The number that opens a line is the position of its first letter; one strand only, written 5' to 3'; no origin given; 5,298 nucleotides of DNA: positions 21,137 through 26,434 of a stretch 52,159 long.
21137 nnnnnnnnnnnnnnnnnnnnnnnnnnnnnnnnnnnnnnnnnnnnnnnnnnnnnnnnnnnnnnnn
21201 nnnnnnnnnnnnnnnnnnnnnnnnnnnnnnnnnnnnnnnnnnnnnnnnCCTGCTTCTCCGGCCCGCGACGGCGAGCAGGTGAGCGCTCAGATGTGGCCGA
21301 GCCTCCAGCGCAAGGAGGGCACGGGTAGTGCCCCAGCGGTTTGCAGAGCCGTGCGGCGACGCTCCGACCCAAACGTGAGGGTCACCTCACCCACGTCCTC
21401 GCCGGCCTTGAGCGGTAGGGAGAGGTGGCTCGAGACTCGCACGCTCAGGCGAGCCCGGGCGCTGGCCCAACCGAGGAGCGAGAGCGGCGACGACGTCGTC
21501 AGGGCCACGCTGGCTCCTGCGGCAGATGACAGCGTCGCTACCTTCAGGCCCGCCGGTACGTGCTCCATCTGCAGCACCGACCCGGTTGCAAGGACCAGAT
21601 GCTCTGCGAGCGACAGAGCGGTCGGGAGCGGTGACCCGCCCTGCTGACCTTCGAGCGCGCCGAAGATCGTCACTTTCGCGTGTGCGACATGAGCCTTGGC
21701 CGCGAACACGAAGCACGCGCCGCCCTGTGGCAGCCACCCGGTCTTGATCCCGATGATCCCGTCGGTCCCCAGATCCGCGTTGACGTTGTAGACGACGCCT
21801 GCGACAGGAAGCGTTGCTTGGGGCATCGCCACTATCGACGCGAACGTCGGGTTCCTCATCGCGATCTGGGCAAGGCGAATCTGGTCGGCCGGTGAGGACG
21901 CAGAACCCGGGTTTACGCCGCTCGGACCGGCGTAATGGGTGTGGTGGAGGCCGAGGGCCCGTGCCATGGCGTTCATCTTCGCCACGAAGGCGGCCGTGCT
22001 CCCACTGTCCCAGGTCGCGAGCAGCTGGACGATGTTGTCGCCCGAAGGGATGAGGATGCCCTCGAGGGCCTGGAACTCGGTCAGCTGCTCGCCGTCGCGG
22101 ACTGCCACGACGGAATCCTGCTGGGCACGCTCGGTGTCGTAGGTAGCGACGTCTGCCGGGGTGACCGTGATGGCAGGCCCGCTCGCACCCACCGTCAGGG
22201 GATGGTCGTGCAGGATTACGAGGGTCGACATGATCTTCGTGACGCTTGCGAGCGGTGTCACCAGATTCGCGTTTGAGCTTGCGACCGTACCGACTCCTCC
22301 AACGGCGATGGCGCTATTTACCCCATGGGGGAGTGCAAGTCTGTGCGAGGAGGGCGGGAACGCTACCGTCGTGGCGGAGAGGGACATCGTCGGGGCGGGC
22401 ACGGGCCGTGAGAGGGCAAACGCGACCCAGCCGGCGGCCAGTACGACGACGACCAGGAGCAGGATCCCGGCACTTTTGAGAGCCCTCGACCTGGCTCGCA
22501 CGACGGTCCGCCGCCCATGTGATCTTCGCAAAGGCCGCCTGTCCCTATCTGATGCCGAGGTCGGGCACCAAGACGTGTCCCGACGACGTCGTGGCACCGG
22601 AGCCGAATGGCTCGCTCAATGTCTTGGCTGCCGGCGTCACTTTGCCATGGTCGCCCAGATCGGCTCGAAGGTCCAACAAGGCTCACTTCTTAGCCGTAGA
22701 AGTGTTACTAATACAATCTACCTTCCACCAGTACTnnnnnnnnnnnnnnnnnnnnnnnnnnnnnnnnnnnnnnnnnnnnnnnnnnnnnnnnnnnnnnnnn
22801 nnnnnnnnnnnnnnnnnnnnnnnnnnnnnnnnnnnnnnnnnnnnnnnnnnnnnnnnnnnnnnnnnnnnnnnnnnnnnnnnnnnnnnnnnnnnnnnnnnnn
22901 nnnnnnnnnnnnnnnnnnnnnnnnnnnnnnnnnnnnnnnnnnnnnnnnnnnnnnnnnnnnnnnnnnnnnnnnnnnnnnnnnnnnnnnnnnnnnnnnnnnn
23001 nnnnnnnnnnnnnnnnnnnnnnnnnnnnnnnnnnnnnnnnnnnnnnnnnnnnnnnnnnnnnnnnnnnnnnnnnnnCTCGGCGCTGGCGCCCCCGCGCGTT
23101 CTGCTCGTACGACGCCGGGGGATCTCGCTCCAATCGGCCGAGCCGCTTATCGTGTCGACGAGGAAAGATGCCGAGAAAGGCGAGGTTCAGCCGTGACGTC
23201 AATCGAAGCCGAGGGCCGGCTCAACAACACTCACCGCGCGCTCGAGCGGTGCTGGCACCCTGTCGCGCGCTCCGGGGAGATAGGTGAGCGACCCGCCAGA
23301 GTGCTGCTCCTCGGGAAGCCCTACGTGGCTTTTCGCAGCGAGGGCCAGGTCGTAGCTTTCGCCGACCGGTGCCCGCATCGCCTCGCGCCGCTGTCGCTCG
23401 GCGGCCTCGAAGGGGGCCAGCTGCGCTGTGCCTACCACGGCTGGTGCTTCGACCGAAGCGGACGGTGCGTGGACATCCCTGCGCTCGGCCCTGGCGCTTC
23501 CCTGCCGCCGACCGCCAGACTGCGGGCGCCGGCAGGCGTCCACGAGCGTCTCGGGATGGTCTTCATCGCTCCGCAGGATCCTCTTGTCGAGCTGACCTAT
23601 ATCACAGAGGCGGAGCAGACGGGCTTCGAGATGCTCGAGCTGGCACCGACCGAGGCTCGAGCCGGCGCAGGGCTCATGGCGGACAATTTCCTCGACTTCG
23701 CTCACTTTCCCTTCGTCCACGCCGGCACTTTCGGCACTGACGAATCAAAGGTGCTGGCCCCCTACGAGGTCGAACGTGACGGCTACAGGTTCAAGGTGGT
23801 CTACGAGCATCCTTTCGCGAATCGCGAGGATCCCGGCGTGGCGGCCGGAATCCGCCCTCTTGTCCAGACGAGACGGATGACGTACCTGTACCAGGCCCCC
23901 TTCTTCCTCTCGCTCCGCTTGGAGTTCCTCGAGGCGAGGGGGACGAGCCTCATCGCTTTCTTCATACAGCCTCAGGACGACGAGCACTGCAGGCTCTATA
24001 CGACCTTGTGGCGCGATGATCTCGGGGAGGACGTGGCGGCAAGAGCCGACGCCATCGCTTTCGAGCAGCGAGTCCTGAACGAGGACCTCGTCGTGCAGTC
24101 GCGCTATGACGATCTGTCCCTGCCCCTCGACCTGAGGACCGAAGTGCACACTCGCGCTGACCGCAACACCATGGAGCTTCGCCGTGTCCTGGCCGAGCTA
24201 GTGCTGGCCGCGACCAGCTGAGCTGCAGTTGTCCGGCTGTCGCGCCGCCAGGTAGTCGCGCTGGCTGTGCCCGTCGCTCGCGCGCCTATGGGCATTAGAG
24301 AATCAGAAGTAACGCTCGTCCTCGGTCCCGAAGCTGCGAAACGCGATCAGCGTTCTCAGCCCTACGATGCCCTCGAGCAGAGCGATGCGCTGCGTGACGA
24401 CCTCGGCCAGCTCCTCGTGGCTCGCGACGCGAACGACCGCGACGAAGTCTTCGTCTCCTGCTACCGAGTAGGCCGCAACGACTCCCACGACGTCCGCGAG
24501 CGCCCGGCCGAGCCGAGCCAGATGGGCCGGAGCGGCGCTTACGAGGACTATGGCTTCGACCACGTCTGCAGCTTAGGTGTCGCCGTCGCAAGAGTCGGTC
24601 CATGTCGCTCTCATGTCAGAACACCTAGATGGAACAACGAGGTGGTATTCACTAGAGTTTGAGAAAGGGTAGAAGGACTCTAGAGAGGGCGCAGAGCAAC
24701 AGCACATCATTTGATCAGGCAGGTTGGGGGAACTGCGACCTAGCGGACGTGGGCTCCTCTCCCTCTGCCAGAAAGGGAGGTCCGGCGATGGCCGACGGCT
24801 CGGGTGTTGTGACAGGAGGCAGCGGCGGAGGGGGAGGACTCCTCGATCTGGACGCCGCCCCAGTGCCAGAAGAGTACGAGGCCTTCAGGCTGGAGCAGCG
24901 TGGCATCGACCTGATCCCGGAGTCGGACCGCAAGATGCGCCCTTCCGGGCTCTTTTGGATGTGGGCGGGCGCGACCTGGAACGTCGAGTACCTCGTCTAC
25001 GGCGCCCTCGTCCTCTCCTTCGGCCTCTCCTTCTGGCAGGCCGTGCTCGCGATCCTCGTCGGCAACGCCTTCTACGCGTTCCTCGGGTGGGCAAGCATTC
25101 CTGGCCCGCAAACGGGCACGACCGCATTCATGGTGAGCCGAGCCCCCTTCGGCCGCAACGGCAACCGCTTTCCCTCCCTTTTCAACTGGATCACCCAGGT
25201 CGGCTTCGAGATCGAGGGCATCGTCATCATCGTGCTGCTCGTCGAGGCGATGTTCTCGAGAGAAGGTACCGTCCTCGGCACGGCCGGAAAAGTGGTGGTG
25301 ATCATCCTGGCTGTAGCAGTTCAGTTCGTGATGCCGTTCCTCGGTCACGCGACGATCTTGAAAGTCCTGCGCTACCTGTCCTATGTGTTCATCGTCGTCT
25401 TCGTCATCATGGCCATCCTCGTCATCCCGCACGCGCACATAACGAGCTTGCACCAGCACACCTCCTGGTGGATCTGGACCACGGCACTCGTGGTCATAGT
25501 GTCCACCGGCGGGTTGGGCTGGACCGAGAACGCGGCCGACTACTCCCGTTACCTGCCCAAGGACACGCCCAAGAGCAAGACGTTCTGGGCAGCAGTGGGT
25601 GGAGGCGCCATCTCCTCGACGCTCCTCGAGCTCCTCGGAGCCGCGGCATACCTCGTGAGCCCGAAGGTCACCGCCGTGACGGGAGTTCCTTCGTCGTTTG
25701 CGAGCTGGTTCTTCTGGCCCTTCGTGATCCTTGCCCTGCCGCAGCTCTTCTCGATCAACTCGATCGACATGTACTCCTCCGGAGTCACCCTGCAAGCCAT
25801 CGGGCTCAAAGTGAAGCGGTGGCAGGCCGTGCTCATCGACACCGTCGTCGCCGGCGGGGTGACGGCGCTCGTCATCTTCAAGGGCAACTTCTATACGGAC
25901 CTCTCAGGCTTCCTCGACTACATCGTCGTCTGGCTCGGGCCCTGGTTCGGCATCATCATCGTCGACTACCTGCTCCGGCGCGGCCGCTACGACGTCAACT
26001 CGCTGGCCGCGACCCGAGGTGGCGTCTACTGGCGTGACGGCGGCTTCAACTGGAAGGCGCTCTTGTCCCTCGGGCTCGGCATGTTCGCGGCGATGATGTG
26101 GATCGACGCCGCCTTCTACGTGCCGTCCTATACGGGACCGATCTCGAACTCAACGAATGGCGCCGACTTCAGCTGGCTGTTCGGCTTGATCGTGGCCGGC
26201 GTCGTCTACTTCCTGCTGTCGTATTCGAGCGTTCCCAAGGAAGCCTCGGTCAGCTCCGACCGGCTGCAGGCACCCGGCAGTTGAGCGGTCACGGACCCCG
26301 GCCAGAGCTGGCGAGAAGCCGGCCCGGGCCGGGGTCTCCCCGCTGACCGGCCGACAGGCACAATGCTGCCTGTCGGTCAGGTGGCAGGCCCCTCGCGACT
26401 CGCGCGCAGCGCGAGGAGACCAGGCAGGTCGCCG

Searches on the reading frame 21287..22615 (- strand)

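Call 16: search_protein_families(library=pfam, proteins=[window:21287-22615:-], max_evalue=0.001)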
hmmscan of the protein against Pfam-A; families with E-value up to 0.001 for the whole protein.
window:21287-22615:- (442 aa): 1 family
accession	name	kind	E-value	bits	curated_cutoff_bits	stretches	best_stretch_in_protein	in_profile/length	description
PF00768.25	Peptidase_S11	-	1.5e-20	74.1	27.6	1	111-314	26-231/239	D-alanyl-D-alanine carboxypeptidase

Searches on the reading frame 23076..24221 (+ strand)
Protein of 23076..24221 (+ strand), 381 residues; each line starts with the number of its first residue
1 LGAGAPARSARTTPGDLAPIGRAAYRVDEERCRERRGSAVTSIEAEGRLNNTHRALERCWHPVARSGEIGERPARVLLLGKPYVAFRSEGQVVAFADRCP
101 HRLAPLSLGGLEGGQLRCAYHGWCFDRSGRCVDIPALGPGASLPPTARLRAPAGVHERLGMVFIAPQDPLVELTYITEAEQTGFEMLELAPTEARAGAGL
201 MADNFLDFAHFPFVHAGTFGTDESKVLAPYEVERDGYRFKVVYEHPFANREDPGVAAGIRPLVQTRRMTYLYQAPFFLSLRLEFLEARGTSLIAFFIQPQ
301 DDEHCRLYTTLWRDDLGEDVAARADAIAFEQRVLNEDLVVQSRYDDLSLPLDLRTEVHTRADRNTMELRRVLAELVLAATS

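Call 16: search_protein_families(library=pfam, proteins=[window:23076-24221:+], max_evalue=0.001)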
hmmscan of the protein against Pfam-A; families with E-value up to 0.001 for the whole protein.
window:23076-24221:+ (381 aa): 2 families
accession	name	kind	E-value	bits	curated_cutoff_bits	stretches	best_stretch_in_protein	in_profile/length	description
PF19112.6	VanA_C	-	1.8e-25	90.7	23.5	1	196-377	3-192/193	Vanillate O-demethylase oxygenase C-terminal domain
PF00355.32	Rieske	-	5.1e-22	78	20.3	1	60-141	2-85/88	Rieske [2Fe-2S] domain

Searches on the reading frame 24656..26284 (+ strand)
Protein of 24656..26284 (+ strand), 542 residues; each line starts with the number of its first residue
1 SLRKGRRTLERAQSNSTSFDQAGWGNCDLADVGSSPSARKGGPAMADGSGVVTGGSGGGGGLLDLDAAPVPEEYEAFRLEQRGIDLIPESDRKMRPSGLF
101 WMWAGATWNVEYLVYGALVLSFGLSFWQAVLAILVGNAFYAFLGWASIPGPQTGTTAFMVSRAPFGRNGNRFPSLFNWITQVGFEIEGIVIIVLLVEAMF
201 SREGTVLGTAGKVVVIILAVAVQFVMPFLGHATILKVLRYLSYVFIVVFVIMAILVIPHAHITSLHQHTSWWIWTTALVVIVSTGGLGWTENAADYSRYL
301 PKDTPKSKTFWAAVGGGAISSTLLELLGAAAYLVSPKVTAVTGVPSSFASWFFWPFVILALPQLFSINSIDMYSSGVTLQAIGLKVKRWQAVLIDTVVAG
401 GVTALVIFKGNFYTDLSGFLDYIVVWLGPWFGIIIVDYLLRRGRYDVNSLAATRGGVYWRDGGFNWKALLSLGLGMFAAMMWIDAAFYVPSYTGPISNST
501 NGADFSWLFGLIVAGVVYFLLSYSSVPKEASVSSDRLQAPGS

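Call 15: search_protein_families(library=pfam, proteins=[window:24656-26284:+], max_evalue=0.001)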
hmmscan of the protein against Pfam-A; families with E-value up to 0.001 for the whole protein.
window:24656-26284:+ (542 aa): 1 family
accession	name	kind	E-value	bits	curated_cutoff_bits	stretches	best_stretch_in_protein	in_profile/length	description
PF02133.21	Transp_cyt_pur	-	7.8e-51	173.7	23.5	1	87-510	2-440/440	Permease for cytosine/purines, uracil, thiamine, allantoin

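Call 67: search_protein_families(library=ncbifam, proteins=[window:24788-26284:+], max_evalue=0.00001)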
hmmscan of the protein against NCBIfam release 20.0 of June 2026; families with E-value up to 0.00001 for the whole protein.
window:24788-26284:+ (498 aa): 1 family
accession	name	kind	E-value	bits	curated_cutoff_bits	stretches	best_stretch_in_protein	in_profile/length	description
TIGR00800.1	ncs1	subfamily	1.7e-41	142.4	353.1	1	40-435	4-430/447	NCS1 family nucleobase:cation symporter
